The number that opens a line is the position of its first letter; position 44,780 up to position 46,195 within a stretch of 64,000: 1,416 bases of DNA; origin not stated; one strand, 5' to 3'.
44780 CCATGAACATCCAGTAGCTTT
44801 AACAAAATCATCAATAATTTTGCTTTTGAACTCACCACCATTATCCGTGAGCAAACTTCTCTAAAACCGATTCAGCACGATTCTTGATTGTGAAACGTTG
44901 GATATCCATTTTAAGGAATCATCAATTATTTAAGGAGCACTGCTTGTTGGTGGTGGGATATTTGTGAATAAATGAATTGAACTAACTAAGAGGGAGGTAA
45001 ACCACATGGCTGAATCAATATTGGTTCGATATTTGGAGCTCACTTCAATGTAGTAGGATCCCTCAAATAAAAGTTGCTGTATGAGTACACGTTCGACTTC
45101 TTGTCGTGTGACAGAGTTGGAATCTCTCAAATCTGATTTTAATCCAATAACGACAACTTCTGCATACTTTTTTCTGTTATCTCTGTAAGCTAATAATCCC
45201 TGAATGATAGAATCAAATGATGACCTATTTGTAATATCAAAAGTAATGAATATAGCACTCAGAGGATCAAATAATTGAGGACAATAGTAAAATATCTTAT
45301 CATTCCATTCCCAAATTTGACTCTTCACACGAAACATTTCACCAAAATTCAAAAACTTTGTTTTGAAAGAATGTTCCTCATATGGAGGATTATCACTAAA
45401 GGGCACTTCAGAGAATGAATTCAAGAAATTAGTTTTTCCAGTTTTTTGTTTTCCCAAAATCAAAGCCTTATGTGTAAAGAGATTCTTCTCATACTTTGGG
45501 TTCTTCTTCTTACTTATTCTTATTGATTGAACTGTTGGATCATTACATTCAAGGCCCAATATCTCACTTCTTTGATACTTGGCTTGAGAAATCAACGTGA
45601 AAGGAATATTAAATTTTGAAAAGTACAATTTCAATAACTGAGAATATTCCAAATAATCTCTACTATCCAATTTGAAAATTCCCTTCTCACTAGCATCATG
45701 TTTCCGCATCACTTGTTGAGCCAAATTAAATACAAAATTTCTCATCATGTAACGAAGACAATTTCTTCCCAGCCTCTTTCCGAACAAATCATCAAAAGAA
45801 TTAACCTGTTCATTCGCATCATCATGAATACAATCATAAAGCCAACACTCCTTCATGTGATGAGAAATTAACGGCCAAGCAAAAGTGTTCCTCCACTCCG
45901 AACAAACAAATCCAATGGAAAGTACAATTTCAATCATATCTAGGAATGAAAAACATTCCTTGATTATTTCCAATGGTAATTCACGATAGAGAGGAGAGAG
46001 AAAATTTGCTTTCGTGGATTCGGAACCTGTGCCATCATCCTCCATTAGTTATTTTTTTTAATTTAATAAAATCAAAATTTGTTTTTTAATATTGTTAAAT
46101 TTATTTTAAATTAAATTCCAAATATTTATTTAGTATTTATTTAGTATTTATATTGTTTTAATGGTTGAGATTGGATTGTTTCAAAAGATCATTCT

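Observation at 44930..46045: F-box fused to a Rab-like GTPase domain that has lost DxxGQ and NKxD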

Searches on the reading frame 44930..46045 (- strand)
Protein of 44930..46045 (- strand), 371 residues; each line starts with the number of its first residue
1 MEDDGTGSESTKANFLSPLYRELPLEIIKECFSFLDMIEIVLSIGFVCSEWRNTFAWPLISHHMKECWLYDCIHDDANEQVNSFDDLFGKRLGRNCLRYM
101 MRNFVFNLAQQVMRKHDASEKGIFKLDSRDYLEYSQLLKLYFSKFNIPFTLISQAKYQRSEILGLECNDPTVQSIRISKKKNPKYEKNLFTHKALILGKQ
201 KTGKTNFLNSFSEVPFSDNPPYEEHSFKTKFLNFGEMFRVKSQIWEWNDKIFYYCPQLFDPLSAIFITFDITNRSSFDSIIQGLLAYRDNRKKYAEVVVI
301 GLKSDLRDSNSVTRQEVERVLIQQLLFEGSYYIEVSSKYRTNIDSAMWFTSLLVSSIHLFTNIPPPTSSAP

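Call 3: search_protein_families(library=pfam, proteins=[window:44930-46045:-], max_evalue=10)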
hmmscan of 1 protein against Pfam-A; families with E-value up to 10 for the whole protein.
window:44930-46045:- (371 aa): 4 families
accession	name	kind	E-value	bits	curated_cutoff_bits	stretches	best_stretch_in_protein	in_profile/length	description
PF00071.28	Ras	-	6.8e-13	49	21.6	1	193-347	1-153/162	Ras family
PF00646.38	F-box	-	4.1e-06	26.9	20.5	1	22-58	3-38/43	F-box domain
PF08477.19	Roc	-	0.023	15.4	27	1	193-305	1-119/119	Ras of Complex, Roc, domain of DAPkinase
PF12937.12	F-box-like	-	0.066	13.4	24.3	1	22-53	3-33/47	F-box-like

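Call 4: search_solved_structures(query=window:44930-46045:-, max_evalue=1, show_alignments=3)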
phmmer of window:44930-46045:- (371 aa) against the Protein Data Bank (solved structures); distinct sequences matched with E-value up to 1: 216 (the best 60 are shown).
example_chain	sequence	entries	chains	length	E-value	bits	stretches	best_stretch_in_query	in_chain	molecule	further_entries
5c1s_A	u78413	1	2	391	1e-13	54.7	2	193-340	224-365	Small GTPase EhRabX3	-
5c1t_A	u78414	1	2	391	1.2e-13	54.4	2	193-340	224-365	Small GTPase EhRabX3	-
4lhv_A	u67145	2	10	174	1.9e-09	40.6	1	191-348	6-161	Ras-related protein Rab-8A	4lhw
6zsi_A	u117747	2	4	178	1.9e-09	40.6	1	191-348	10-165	Ras-related protein Rab-8A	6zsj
6yx5_A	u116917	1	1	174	2.1e-09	40.5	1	191-348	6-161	Ras-related protein Rab-8A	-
3qbt_A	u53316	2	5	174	2.1e-09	40.4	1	191-348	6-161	Ras-related protein Rab-8A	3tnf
2fu5_C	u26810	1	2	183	2.2e-09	40.4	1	191-348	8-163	Ras-related protein Rab-8A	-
4lhx_A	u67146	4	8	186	2.2e-09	40.4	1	191-348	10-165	Ras-related protein Rab-8A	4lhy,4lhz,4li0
7bwt_B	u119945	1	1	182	2.2e-09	40.4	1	191-348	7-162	Ras-related protein Rab-8A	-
6stf_A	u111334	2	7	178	2.5e-09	40.2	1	192-348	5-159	Ras-related protein Rab-8A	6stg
5szi_A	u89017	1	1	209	3.1e-09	39.9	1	191-348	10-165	Ras-related protein Rab-8A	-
6rir_A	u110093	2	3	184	4.5e-09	39.4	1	191-348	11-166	Ras-related protein Rab-8A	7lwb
9ikq_A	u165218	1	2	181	4.6e-09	39.3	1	191-348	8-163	Ras-related protein Rab-8A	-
9m0o_D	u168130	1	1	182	4.7e-09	39.3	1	191-348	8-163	Ras-related protein Rab-8A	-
6sq2_A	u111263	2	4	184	4.8e-09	39.3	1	191-348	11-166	Ras-related protein Rab-8A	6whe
2il1_A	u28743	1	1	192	8.1e-08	35.2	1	191-346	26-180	Rab12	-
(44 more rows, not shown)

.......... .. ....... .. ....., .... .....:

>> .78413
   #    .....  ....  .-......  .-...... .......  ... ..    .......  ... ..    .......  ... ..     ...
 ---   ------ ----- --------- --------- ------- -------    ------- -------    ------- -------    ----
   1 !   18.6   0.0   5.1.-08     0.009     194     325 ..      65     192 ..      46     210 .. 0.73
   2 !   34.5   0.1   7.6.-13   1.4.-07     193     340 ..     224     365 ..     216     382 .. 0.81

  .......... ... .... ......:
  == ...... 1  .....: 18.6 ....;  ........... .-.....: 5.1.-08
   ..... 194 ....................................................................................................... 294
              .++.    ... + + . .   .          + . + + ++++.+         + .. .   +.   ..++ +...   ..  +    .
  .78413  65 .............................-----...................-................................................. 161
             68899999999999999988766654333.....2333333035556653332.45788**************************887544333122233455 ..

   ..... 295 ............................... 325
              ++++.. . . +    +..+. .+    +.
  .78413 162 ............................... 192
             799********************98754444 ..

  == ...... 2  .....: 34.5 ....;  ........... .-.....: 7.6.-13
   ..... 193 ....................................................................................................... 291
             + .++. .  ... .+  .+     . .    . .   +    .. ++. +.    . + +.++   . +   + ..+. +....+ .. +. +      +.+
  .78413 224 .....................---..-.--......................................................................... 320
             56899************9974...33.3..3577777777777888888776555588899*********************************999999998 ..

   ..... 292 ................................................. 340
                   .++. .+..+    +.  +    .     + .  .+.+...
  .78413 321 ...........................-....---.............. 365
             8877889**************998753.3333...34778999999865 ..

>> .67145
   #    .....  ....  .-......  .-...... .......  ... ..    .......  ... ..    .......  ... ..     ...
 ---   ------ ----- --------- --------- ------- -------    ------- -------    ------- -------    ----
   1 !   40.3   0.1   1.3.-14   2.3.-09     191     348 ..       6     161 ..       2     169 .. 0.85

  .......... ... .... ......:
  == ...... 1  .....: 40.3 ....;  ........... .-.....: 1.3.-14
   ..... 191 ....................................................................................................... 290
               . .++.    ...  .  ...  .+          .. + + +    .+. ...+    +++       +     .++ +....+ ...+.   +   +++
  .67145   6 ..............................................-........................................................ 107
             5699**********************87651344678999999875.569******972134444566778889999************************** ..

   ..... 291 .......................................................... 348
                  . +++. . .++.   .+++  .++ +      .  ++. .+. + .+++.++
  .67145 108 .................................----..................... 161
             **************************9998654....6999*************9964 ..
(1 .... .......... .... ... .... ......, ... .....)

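Call 6: find_homologous_proteins(query=window:44930-46045:-, max_evalue=0.001)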
Query window:44930-46045:- (371 aa): 1 proteins with E <= 0.001 among 2786 candidates.
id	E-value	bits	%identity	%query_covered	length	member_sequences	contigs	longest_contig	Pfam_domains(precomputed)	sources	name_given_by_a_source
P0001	2.4e-251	851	100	100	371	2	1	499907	PF00646.39,PF00071.29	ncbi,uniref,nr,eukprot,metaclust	ncbi:rab family member [Naegleria gruberi]|uniref:Rab family member n=1 Tax=Naegleria gruberi TaxID=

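Call 16: predict_structure(protein=window:44930-46045:-)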
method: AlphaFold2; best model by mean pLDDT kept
length: 371 residues; sequences in the alignment: 1
mean_pLDDT: 35.0   pTM: 0.23
mean pLDDT of the five models: 35.0, 30.4, 30.2, 29.5, 28.0
residues with pLDDT >= 90: 0; 70-90: 0; 50-70: 18; < 50: 353
segments of 3 or more residues with pLDDT < 50: 1-270, 285-310, 322-371
pLDDT, mean of each block of 10 residues (from residue 1): 38 34 35 36 33 35 36 40 40 41 40 35 34 38 33 27 26 25 28 25 26 27 30 31 33 34 39 50 48 40 43 49 42 35 29 28 32 33
secondary structure, 60 per line:
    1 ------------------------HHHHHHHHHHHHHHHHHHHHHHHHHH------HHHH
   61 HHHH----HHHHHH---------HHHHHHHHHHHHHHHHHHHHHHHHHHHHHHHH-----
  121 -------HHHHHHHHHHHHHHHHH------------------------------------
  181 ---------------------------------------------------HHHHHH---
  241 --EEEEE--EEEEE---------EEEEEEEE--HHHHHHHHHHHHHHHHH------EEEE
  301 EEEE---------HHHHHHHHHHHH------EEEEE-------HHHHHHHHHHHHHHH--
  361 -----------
elements in order: H25-50 H57-64 H69-74 H84-115 H128-144 H232-237 E243-247 E250-254 E264-271 H274-290 E297-304 H314-325 E332-336 H344-358

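Call 17: search_protein_representatives(protein=window:44930-46045:-)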
Query: 371 residues. Proteins with E-value up to 0.001 (for the whole library): 1264; up to 1e-10: 19; up to 1e-30: 3. The best 150 are listed.
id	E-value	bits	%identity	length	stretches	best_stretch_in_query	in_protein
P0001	7.7e-252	851.3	100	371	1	1-371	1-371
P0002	3.6e-50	187.8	36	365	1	21-337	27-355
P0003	3.7e-41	158.1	49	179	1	9-176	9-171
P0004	1.5e-23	100.2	28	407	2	161-353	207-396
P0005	7.4e-22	94.6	24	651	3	190-346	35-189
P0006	3.5e-18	82.6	25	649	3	191-315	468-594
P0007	8.3e-17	78.0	27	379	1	20-358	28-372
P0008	4.8e-15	72.2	25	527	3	193-319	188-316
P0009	3.7e-14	69.3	25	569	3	190-346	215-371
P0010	2.8e-13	66.4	25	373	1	18-354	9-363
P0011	9.9e-13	64.6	26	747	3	189-342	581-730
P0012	9.9e-13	64.6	25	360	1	18-353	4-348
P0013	3.5e-12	62.8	25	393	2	19-145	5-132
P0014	5.8e-12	62.1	27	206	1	191-360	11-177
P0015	1.5e-11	60.8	26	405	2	191-348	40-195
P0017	2.8e-11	59.8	26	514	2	184-320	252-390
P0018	4.9e-11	59.0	36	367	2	190-350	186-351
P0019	9.9e-11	58.0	29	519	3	193-345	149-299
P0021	1.6e-10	57.3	29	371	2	177-353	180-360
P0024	4.0e-10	56.0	28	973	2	192-348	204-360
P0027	7.6e-10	55.1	25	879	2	192-353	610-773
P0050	1.4e-08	50.9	25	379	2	168-353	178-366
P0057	2.3e-08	50.3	27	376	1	23-353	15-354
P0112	2.2e-07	47.0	33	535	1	175-353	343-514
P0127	3.7e-07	46.3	34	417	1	193-352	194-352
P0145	6.1e-07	45.6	27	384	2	175-353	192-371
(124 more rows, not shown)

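Call 19: list_cluster_members(proteins=[P0002, P0003, P0004, P0007, P0010, P0012, P0013, P0021, P0050, P0145])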
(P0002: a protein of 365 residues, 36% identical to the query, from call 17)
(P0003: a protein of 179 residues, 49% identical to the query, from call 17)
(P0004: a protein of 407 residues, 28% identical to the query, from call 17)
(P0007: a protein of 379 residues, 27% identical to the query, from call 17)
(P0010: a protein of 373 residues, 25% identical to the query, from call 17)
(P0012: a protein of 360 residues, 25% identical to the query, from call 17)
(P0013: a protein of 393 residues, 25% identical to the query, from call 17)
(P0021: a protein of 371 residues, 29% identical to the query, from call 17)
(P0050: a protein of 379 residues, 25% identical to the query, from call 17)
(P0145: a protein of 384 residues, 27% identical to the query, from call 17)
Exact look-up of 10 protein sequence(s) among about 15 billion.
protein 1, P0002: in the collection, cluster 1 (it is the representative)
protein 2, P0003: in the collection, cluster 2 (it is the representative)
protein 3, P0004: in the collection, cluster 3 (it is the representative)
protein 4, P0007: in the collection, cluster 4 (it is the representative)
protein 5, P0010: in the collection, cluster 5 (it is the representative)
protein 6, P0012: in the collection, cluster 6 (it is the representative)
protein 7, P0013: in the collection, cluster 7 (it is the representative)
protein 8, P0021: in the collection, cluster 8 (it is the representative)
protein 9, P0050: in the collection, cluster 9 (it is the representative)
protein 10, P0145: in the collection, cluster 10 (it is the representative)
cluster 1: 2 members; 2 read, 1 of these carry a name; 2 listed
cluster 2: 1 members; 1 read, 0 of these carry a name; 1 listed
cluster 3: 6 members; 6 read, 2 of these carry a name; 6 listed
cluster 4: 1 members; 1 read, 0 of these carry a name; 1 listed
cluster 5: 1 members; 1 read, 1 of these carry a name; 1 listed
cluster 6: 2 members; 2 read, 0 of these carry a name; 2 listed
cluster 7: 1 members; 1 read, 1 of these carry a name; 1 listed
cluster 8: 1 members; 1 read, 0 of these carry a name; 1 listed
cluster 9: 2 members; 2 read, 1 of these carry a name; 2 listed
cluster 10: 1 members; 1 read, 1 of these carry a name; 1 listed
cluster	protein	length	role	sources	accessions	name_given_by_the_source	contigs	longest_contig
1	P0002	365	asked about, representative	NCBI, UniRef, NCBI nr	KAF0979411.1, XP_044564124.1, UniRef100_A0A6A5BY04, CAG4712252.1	hypothetical protein FDP41_001754 [Naegleria fowleri] | F-box domain-containing protein n=1 Tax=Naegleria fowleri TaxID=5763 ... | uncharacterized protein FDP41_001754 [Naegleria fowleri]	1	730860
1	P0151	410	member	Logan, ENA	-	-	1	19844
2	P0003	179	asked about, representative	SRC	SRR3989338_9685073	-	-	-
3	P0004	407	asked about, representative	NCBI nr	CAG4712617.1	unnamed protein product [Naegleria fowleri]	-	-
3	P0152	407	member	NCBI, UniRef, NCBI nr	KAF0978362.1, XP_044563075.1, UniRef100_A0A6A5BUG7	hypothetical protein FDP41_002877 [Naegleria fowleri] | F-box domain-containing protein n=1 Tax=Naegleria fowleri TaxID=5763 ... | uncharacterized protein FDP41_002877 [Naegleria fowleri]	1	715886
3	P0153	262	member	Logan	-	-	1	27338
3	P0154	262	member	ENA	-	-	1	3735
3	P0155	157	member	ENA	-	-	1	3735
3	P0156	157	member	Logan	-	-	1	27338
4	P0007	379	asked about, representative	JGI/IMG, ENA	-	-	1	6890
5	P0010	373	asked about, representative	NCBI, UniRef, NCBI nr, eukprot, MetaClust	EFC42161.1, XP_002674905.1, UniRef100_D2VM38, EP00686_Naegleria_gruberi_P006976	predicted protein [Naegleria gruberi] | Predicted protein n=1 Tax=Naegleria gruberi TaxID=5762 RepID=D2VM38_NAEGR | uncharacterized protein NAEGRDRAFT_50687 [Naegleria gruberi]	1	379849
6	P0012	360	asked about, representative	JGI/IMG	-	-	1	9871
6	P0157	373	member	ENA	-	-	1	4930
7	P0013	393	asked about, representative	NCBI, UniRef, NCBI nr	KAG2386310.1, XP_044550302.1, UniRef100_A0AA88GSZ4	hypothetical protein C9374_002756 [Naegleria lovaniensis] | F-box domain-containing protein n=1 Tax=Naegleria lovaniensis TaxID=51637 ... | uncharacterized protein C9374_002756 [Naegleria lovaniensis]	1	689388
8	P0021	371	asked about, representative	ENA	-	-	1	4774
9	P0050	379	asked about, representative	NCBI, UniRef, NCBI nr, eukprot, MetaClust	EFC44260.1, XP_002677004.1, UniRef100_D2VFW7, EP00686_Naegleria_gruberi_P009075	rab family small GTPase [Naegleria gruberi] | Rab family small GTPase n=1 Tax=Naegleria gruberi TaxID=5762 RepID=D2VFW7_NAEGR | XP_002677004.1 rab family small GTPase [Naegleria gruberi strain NEG-M]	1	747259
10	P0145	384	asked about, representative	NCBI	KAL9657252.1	hypothetical protein ABK040_011474 [Willaertia magna]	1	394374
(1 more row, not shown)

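Call 25: list_cluster_members(proteins=[P0005, P0006, P0008, P0009, P0011, P0018, P0127, P0057, P0017, P0019])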
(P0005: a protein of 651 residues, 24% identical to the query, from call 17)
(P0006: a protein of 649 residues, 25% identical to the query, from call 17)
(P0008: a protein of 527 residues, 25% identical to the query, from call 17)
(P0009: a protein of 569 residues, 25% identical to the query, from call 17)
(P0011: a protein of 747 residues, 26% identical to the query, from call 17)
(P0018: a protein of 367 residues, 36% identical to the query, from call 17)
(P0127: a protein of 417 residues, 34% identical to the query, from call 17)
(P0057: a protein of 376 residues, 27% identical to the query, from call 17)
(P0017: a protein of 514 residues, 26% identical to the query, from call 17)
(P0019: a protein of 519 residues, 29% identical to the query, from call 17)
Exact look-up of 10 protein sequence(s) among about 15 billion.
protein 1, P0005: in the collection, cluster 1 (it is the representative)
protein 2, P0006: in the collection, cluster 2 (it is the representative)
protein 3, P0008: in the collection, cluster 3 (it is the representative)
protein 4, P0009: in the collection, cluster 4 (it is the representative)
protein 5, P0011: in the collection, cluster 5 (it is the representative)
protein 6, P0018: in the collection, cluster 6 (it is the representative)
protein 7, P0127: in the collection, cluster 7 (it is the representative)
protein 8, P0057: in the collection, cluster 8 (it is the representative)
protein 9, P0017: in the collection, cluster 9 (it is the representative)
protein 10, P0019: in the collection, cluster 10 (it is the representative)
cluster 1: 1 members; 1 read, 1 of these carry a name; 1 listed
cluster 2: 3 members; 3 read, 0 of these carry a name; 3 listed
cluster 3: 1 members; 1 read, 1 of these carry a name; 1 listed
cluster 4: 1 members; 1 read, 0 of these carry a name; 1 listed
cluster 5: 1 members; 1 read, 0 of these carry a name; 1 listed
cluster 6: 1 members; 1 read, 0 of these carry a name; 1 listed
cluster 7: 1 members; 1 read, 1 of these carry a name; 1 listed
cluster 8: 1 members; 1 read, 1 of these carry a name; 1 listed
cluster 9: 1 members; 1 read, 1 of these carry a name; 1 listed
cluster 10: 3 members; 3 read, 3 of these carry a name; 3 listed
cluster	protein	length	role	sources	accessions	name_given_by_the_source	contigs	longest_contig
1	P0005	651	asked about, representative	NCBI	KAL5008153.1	hypothetical protein ScPMuIL_013734 [Solemya velum]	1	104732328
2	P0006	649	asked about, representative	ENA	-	-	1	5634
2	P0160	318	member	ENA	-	-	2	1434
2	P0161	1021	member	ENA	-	-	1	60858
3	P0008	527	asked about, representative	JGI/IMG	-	Ras-related protein Rab-5C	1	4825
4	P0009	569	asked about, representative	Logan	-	-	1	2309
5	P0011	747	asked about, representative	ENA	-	-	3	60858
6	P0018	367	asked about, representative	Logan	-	-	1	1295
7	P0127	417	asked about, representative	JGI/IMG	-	small GTP-binding protein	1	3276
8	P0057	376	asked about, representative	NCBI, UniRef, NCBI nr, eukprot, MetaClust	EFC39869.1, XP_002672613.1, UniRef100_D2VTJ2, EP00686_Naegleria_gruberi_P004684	ran family small GTPase [Naegleria gruberi] | Ran family small GTPase n=1 Tax=Naegleria gruberi TaxID=5762 RepID=D2VTJ2_NAEGR | XP_002672613.1 ran family small GTPase [Naegleria gruberi strain NEG-M]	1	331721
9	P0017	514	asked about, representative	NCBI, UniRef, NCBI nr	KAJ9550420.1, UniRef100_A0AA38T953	hypothetical protein OSB04_014465 [Centaurea solstitialis] | Uncharacterized protein n=1 Tax=Centaurea solstitialis TaxID=347529 RepID=A0AA38T953_9ASTR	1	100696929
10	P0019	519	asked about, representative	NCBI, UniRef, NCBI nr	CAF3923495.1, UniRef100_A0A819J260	unnamed protein product [Rotaria magnacalcarata] | Uncharacterized protein n=1 Tax=Rotaria magnacalcarata TaxID=392030 RepID=A0A819J260_9BILA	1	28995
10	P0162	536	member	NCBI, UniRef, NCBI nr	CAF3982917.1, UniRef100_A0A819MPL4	unnamed protein product [Rotaria magnacalcarata] | Uncharacterized protein n=1 Tax=Rotaria magnacalcarata TaxID=392030 RepID=A0A819MPL4_9BILA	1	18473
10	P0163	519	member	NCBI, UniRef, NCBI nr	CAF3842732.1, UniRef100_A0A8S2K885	unnamed protein product [Rotaria magnacalcarata] | Uncharacterized protein n=1 Tax=Rotaria magnacalcarata TaxID=392030 RepID=A0A8S2K885_9BILA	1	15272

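Call 32: list_cluster_members(proteins=[P0001, P0159, P0007, P0021, P0012])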
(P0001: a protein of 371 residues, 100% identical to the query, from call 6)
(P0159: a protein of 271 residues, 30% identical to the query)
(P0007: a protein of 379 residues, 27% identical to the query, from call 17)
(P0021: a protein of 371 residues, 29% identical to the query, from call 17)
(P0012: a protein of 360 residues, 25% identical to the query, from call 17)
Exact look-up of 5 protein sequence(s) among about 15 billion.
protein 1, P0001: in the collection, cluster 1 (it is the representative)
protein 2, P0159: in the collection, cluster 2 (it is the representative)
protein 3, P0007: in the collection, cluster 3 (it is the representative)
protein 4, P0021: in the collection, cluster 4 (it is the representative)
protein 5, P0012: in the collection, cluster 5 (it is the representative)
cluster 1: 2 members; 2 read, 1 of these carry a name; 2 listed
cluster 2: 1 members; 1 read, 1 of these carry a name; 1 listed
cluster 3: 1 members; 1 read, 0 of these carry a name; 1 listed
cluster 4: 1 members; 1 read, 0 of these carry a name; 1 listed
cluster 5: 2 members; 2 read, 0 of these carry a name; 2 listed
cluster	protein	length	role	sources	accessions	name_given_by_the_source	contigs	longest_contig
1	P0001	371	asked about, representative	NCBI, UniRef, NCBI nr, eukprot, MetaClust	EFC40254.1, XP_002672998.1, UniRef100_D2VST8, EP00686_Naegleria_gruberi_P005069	rab family member [Naegleria gruberi] | Rab family member n=1 Tax=Naegleria gruberi TaxID=5762 RepID=D2VST8_NAEGR | XP_002672998.1 rab family member [Naegleria gruberi strain NEG-M]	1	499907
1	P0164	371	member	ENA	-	-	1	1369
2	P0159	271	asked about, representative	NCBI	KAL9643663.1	hypothetical protein ABK040_016115 [Willaertia magna]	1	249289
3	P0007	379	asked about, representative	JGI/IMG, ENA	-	-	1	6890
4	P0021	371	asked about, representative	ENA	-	-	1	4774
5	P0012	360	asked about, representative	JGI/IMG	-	-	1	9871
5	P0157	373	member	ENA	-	-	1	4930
